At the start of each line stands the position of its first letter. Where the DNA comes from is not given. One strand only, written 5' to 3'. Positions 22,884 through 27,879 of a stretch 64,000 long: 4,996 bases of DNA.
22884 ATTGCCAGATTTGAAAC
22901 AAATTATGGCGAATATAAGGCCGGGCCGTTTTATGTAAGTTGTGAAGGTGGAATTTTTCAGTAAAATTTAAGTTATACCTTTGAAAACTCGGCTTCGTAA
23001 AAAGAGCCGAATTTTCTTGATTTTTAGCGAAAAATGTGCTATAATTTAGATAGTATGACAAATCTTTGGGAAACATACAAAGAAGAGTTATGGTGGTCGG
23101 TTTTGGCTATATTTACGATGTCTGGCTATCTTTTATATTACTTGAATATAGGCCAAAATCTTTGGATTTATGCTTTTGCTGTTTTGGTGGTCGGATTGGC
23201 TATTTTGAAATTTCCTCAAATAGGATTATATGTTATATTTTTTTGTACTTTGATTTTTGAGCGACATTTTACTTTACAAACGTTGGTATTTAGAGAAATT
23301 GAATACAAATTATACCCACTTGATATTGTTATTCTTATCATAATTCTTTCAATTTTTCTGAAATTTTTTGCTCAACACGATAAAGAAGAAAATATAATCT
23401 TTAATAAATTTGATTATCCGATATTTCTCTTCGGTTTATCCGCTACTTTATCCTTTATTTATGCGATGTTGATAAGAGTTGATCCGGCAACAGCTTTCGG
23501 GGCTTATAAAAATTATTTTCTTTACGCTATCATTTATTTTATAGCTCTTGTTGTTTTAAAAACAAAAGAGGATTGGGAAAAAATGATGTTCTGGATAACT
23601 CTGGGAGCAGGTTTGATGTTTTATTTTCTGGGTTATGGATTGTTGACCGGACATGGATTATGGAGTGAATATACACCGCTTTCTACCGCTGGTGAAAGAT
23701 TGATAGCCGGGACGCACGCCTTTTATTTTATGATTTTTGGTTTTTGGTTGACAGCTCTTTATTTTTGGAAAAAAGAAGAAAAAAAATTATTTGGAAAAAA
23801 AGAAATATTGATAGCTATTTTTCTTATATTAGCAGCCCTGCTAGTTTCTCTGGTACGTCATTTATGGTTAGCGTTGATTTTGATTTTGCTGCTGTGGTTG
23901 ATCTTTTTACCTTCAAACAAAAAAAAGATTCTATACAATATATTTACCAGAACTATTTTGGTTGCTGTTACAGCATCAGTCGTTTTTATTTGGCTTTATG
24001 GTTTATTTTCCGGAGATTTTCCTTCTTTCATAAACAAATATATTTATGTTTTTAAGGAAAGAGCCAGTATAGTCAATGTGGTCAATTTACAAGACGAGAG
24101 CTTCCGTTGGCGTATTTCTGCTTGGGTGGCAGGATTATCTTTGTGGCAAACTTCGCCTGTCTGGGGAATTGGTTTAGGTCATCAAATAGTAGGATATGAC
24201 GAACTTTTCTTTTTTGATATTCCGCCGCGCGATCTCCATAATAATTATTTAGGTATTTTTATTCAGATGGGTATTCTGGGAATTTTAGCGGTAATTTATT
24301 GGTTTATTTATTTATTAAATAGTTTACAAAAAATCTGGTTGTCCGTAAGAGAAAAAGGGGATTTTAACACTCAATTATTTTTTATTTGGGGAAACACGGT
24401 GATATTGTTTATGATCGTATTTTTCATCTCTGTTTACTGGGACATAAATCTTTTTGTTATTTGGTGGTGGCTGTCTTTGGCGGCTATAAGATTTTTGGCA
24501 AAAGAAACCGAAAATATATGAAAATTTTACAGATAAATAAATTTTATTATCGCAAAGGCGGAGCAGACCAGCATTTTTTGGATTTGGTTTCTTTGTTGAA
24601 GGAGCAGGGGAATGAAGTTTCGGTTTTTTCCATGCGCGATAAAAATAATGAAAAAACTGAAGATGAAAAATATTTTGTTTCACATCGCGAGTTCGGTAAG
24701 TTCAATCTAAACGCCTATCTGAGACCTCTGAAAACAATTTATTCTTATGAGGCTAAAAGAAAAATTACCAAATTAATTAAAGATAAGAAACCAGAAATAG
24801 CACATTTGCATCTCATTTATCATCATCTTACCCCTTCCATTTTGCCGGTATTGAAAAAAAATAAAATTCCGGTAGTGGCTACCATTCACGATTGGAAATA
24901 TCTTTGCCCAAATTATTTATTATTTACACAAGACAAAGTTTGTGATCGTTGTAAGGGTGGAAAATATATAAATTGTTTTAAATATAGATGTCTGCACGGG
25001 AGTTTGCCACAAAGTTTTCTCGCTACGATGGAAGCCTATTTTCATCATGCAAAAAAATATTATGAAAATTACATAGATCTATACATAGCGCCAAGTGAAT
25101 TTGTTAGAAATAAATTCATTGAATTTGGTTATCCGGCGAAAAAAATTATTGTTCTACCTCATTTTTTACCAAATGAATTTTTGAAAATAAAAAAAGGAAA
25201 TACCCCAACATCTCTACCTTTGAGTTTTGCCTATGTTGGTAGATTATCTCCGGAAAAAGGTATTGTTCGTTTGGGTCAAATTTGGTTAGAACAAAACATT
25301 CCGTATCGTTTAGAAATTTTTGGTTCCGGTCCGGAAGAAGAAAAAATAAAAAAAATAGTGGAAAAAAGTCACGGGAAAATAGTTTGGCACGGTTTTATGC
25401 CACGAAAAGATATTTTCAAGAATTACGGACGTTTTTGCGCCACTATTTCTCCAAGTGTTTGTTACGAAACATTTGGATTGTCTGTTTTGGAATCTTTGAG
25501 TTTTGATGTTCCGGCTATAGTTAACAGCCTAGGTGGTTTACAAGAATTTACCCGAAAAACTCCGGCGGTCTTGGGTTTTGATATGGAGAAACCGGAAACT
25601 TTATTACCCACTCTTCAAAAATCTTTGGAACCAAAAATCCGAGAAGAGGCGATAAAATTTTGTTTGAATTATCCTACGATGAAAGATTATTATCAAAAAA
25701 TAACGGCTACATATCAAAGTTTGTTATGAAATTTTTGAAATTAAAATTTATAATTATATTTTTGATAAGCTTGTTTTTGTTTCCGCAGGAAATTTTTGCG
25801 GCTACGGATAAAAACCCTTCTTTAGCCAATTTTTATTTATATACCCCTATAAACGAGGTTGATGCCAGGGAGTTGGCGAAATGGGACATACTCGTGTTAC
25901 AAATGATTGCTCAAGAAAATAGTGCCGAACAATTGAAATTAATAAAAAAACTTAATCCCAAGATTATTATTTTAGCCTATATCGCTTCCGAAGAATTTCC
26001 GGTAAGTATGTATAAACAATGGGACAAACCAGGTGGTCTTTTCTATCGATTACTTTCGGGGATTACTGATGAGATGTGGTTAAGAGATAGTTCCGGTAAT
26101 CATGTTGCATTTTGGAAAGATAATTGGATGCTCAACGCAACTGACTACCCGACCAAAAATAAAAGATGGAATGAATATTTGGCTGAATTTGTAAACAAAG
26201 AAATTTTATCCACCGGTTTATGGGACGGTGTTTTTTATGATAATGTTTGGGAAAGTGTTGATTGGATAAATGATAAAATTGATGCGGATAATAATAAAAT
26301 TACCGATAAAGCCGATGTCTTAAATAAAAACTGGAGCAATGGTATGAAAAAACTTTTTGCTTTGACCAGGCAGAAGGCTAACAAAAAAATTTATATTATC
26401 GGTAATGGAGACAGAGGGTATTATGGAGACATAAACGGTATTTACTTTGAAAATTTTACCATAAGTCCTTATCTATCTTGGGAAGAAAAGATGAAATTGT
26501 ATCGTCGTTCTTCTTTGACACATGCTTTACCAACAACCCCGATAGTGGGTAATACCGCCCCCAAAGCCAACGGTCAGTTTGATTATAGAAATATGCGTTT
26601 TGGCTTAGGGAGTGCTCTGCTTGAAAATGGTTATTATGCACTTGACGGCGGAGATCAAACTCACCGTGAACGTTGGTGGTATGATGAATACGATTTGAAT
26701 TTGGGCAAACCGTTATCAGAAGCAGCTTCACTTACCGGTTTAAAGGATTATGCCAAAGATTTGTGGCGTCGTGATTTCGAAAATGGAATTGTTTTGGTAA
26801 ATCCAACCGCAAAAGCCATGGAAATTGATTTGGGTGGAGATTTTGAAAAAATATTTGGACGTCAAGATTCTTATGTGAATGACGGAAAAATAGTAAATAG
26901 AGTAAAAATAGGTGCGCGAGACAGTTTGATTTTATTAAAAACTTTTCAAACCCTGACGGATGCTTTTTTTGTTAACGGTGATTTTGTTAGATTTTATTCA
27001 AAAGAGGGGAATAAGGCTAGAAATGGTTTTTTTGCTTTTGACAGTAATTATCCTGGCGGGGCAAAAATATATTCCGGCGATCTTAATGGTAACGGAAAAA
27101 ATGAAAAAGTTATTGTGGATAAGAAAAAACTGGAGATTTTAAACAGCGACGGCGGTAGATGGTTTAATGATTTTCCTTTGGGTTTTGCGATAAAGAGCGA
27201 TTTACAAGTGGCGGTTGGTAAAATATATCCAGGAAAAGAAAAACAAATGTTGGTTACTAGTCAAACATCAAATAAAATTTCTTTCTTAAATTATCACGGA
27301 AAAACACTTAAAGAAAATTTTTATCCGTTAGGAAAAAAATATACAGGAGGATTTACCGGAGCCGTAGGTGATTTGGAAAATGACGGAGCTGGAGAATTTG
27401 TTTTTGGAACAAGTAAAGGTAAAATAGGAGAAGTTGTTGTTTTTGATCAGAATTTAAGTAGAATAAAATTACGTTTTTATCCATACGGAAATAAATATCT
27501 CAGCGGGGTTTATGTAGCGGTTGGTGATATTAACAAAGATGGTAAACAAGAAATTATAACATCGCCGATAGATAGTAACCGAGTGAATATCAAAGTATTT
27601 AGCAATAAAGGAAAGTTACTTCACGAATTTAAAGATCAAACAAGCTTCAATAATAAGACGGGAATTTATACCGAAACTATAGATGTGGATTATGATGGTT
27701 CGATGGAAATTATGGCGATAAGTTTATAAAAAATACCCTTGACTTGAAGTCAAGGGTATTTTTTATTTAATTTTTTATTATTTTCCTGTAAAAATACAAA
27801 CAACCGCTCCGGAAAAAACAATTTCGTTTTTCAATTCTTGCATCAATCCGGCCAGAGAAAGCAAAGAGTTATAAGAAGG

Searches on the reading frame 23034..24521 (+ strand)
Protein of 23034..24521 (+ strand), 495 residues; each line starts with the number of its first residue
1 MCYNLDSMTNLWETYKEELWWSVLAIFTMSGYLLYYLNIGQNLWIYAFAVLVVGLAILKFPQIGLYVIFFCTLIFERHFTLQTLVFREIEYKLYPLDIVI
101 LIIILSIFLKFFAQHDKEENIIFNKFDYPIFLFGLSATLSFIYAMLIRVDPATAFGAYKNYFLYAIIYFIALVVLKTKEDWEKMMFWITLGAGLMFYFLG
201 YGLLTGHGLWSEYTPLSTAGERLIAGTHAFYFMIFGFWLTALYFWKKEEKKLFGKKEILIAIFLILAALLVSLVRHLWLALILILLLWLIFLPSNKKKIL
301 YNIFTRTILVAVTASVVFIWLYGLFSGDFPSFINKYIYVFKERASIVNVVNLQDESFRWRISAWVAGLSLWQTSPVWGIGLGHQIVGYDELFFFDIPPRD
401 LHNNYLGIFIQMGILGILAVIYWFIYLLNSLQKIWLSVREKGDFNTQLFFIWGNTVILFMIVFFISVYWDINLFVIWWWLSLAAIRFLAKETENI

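Call 9: search_protein_families(library=pfam, proteins=[window:23034-24521:+], max_evalue=0.001)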
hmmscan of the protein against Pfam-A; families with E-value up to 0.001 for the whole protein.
window:23034-24521:+ (495 aa): 1 family
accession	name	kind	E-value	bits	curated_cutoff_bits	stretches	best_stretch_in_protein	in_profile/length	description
PF04932.20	Wzy_C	-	2.9e-16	60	31.7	1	261-420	2-148/149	O-Antigen ligase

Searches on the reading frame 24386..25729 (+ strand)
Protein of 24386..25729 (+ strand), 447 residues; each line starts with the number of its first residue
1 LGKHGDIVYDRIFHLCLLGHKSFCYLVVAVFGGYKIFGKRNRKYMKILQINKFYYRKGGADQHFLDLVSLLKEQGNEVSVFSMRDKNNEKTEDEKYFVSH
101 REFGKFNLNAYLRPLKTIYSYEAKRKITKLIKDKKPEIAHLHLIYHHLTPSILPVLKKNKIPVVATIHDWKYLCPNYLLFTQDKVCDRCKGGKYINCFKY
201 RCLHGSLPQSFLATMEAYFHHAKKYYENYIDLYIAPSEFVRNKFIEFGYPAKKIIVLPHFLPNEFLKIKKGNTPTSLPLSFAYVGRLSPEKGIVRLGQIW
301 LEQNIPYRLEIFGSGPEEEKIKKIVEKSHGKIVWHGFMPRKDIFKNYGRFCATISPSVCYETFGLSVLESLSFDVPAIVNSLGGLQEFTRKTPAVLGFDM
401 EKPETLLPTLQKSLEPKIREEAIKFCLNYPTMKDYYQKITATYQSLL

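Call 9: search_protein_families(library=pfam, proteins=[window:24386-25729:+], max_evalue=0.001)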
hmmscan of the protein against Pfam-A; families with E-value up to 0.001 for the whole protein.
window:24386-25729:+ (447 aa): 6 families
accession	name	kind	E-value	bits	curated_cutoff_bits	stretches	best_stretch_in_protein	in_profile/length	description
PF13439.12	Glyco_transf_4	-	1.3e-19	71.3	28.5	1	58-259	2-164/170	Glycosyltransferase Family 4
PF00534.26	Glycos_transf_1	-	7.6e-16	58.5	26.4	1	281-391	18-133/172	Glycosyl transferases group 1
PF13692.12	Glyco_trans_1_4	-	5.4e-13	49.8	27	1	281-391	4-117/142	Glycosyl transferases group 1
PF13579.12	Glyco_trans_4_4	-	7.8e-08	33.3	29.7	1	58-258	1-156/158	Glycosyl transferase 4-like domain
PF13477.12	Glyco_trans_4_2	-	1.9e-05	25.3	23.4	1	62-168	11-107/139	Glycosyl transferase 4-like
PF20706.3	GT4-conflict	-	0.00088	18.8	26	0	317-396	248-324/385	Family 4 Glycosyltransferase in conflict systems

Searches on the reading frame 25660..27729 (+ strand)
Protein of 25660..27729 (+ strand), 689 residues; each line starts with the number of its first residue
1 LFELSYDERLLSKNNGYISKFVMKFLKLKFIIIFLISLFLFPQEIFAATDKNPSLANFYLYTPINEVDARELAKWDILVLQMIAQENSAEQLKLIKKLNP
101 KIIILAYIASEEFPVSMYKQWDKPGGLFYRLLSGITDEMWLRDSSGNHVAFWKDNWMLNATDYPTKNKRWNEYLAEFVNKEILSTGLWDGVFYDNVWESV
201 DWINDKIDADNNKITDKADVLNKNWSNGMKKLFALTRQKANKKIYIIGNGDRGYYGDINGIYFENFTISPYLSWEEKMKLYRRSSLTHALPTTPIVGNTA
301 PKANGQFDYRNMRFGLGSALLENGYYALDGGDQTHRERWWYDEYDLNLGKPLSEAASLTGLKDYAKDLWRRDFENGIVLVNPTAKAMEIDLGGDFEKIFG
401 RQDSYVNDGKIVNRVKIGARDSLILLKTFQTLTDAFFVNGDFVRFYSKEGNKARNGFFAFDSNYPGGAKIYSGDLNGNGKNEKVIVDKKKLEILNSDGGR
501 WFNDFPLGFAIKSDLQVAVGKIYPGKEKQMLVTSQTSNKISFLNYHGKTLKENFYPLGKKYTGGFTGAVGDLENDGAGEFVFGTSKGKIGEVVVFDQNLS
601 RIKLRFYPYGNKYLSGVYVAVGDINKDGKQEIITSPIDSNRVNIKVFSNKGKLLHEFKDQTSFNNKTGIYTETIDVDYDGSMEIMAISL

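Call 9: search_protein_families(library=pfam, proteins=[window:25660-27729:+], max_evalue=0.001)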
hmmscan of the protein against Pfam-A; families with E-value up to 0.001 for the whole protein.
window:25660-27729:+ (689 aa): 3 families
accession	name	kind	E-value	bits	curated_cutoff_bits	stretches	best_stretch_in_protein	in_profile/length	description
PF14885.12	GHL15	-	4.1e-31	109.3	27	1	96-376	1-270/271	Hypothetical glycosyl hydrolase family 15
PF13517.12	FG-GAP_3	-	2.4e-09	38.1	26.9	1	623-685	1-60/61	FG-GAP-like repeat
PF01839.29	FG-GAP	-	0.0001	22.5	22.1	0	619-634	5-20/37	FG-GAP repeat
